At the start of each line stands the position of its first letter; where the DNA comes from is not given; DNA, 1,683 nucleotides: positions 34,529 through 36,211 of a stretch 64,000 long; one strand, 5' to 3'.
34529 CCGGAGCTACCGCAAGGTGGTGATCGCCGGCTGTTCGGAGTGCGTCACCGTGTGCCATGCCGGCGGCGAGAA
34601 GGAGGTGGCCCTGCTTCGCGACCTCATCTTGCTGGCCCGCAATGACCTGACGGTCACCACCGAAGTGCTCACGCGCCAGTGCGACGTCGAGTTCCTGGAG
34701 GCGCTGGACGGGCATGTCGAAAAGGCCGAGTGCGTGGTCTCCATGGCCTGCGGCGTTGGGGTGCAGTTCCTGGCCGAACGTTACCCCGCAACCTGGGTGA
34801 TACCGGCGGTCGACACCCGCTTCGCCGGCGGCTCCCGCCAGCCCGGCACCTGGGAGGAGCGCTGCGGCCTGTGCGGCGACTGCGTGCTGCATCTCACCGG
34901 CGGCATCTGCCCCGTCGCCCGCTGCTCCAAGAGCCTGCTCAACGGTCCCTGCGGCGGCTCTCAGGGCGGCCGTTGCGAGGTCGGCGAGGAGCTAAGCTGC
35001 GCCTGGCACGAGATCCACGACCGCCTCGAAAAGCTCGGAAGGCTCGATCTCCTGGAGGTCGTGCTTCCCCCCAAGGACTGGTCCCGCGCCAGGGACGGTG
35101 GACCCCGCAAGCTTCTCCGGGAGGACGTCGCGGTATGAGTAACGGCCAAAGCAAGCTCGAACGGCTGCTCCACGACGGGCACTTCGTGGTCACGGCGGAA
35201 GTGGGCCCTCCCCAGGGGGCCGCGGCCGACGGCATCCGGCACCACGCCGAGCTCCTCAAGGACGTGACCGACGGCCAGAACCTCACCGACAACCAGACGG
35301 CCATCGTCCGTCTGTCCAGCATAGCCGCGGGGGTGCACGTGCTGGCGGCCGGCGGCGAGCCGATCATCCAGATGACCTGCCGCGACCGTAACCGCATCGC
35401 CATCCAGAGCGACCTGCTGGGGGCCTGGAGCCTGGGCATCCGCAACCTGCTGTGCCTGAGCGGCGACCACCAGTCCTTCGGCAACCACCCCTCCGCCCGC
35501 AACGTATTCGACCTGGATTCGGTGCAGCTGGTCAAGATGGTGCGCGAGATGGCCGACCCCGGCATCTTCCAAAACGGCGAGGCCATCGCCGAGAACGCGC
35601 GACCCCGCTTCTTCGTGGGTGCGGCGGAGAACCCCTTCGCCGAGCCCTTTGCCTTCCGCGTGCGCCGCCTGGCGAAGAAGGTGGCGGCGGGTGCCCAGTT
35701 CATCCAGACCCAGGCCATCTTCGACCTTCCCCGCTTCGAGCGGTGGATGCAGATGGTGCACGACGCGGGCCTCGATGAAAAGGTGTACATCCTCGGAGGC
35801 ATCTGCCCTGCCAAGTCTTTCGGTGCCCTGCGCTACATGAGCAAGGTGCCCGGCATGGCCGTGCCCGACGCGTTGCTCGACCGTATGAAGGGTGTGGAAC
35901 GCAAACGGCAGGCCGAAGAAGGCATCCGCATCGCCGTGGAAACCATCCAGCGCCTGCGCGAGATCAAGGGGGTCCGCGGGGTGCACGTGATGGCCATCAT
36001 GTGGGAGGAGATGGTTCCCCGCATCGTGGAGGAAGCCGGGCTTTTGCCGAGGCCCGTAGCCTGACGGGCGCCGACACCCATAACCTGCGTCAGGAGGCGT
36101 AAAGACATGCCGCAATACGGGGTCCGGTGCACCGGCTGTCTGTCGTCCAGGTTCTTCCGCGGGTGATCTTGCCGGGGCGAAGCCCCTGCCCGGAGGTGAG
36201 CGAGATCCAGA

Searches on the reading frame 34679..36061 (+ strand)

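Call 70: search_protein_families(library=pfam, proteins=[window:34679-36061:+], max_evalue=0.000001)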
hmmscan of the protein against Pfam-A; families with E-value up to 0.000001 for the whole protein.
window:34679-36061:+ (461 aa): 1 family
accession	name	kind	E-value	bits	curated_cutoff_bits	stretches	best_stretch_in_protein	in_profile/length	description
PF02219.23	MTHFR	-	3.4e-39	135.4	24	1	159-454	1-287/287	Methylenetetrahydrofolate reductase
